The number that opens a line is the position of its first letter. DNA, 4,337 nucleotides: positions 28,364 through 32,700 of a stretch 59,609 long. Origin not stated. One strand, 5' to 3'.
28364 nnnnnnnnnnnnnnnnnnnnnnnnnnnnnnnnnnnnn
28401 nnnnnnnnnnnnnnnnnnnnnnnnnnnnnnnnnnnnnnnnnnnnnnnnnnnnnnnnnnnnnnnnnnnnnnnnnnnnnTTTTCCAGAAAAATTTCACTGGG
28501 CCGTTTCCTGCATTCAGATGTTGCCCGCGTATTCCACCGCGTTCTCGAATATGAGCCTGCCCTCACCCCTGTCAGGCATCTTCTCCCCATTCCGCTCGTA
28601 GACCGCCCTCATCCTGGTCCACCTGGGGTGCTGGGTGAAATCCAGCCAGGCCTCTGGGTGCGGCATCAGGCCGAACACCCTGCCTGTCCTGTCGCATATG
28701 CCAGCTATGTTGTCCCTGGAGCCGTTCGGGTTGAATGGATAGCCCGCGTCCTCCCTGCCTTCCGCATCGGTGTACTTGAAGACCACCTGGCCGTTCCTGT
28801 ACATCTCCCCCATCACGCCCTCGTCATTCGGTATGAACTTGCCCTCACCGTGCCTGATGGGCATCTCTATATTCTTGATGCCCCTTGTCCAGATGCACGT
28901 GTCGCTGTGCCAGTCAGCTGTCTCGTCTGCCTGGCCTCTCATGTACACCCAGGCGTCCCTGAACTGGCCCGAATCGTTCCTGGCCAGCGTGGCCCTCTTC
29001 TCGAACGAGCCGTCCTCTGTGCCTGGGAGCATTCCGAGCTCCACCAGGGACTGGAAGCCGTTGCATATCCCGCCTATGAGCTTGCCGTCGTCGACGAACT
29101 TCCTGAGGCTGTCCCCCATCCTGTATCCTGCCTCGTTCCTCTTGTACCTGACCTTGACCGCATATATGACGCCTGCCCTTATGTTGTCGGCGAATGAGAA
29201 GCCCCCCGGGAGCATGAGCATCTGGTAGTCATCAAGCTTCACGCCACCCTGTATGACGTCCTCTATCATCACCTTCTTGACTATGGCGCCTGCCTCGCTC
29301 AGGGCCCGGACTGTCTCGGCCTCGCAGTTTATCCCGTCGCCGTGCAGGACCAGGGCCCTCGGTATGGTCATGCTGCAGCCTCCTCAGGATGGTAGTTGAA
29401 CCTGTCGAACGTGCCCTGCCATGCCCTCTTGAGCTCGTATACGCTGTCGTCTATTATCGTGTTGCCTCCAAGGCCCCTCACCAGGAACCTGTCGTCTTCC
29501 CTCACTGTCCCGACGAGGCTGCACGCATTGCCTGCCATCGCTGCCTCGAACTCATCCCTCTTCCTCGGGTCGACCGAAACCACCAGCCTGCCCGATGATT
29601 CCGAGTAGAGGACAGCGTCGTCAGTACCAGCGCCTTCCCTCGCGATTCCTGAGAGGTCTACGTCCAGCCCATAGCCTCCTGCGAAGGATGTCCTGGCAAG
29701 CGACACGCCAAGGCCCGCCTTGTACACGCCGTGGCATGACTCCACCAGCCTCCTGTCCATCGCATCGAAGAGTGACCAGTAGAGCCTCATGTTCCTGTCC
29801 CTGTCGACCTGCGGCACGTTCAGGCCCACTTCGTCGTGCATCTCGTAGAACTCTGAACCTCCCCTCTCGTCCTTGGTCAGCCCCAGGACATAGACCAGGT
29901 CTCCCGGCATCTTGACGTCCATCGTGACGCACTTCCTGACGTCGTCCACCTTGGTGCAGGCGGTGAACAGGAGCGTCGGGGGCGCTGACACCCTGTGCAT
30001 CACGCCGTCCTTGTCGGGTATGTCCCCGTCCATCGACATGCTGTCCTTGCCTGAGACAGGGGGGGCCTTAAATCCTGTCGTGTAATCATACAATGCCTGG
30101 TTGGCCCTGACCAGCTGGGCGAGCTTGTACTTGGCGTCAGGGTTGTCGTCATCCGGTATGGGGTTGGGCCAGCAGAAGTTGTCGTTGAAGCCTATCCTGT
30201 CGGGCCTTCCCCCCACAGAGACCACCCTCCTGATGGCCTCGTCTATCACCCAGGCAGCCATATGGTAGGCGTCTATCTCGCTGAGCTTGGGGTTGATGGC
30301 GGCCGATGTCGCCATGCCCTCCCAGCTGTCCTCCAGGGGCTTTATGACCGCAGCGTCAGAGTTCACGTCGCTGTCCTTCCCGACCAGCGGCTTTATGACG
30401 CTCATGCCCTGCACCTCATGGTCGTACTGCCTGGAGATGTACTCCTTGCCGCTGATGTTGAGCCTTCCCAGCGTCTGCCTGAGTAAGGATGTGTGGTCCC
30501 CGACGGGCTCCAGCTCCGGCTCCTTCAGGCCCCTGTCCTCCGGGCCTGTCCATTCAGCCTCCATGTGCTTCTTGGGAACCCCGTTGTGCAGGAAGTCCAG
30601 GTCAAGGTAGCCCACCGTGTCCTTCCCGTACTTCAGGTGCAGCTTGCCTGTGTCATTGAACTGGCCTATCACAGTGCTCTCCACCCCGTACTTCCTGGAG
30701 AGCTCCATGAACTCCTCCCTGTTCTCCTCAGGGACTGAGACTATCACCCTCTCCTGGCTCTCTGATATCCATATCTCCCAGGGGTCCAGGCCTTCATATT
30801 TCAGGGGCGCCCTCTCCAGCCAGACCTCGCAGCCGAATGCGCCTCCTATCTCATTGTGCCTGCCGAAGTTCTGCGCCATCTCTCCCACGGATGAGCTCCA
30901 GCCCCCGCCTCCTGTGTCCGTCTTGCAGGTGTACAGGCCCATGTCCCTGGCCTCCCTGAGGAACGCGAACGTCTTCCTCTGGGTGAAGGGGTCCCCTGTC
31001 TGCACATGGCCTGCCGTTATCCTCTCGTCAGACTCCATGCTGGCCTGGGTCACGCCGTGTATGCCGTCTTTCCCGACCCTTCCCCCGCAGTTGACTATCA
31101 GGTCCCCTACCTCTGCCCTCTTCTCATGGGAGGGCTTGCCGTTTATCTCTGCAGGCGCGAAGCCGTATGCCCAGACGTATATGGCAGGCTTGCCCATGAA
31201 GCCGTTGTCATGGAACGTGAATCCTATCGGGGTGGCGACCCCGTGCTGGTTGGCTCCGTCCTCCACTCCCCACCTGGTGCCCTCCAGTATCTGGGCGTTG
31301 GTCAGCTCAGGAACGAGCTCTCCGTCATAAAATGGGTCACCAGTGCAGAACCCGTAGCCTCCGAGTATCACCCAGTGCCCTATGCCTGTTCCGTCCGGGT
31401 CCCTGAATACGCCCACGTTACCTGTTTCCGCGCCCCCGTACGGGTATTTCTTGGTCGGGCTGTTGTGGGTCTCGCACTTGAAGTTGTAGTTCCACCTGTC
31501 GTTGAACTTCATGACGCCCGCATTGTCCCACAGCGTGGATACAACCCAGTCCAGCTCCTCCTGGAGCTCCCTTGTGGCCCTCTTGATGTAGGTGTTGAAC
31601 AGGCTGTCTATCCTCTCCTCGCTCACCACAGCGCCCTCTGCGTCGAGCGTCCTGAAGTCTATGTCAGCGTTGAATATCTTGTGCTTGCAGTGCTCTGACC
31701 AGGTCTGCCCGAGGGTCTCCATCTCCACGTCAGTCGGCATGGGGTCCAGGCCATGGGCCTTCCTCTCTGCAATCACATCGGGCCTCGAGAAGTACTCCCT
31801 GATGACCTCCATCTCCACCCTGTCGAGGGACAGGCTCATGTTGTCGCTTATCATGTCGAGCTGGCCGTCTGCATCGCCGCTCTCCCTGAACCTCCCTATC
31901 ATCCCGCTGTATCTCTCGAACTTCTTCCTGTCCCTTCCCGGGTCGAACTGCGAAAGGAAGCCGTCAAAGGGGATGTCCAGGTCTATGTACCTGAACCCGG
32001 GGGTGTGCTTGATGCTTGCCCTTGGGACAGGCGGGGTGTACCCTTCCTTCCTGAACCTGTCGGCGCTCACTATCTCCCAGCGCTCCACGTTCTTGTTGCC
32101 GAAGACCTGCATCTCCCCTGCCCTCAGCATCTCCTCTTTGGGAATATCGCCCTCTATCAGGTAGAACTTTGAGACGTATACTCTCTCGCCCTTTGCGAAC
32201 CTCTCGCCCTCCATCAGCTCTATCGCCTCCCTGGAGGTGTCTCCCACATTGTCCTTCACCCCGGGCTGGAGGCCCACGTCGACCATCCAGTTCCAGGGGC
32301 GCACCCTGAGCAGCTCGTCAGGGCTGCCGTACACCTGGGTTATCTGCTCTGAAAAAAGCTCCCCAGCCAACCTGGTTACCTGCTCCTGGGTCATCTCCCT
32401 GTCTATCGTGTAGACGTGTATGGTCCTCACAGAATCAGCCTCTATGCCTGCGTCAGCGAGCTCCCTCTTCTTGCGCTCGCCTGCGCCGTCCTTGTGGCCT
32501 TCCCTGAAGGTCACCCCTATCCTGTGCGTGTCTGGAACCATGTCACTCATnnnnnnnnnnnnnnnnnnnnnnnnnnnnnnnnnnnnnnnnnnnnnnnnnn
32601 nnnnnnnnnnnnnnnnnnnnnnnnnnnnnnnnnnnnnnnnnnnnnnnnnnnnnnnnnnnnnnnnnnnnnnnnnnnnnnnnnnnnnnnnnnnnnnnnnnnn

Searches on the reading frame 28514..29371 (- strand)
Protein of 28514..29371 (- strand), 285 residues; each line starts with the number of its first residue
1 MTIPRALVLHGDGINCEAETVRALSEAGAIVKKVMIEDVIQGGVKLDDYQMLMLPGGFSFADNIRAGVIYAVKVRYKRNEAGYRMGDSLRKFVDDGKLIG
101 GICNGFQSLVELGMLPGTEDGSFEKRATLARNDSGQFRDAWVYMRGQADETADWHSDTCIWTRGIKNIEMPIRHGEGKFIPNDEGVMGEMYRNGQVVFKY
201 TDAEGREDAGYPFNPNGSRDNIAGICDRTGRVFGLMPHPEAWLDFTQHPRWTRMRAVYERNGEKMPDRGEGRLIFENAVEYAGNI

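Call 6: search_protein_families(library=pfam, proteins=[window:28514-29371:-], max_evalue=0.001)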
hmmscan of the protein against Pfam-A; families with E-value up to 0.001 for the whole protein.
window:28514-29371:- (285 aa): 2 families
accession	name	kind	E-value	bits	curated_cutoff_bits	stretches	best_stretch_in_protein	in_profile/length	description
PF13507.12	GATase_5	-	1.2e-74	251.1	27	1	4-281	2-259/260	CobB/CobQ-like glutamine amidotransferase domain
PF01965.30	DJ-1_PfpI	-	6.9e-07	29.7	26.6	1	38-119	51-117/165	DJ-1/PfpI family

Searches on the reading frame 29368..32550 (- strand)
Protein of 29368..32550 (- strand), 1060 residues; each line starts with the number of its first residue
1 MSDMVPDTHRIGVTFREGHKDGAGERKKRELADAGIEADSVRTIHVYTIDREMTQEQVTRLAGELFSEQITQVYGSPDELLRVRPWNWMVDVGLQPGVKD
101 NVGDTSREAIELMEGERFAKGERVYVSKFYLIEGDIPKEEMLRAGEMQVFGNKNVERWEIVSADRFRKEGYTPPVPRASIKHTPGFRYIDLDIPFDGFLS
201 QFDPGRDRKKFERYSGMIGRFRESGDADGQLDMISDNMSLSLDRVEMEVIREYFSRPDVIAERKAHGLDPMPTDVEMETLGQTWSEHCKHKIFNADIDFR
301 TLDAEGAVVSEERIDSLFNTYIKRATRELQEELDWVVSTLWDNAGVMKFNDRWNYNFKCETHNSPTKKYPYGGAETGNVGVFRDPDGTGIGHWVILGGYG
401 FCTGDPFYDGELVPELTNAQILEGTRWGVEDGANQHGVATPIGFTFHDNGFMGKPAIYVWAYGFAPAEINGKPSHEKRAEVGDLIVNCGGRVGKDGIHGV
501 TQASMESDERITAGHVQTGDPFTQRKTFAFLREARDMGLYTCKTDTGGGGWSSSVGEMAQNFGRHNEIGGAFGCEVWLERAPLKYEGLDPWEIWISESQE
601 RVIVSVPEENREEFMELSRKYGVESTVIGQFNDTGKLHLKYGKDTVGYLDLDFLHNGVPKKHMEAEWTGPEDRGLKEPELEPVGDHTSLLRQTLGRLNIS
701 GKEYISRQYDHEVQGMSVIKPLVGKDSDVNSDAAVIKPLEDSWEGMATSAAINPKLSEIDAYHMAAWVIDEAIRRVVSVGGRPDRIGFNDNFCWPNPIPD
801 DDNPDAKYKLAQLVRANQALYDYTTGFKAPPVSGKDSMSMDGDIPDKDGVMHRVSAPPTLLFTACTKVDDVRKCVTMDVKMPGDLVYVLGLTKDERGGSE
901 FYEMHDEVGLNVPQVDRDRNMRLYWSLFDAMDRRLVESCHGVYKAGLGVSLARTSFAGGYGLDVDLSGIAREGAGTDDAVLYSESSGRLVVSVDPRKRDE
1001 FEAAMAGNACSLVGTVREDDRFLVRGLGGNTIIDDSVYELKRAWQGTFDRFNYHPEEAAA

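Call 6: search_protein_families(library=pfam, proteins=[window:29368-32550:-], max_evalue=0.001)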
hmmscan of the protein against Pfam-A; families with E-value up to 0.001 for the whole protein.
window:29368-32550:- (1060 aa): 4 families
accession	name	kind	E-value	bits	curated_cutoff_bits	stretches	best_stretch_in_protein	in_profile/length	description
PF02769.27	AIRS_C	-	4.9e-37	127.9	23.1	2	480-640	1-154/156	AIR synthase related protein, C-terminal domain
PF18072.6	FGAR-AT_linker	-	3.6e-13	50.3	26.6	1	234-291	4-50/50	Formylglycinamide ribonucleotide amidotransferase linker domain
PF00586.29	AIRS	-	4.5e-08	33.9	24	0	342-464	2-111/112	AIR synthase related protein, N-terminal domain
PF22689.1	FGAR-AT_PurM_N-like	-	0.00016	21.9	27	1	702-865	2-158/160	FGAR-AT PurM_N-like domain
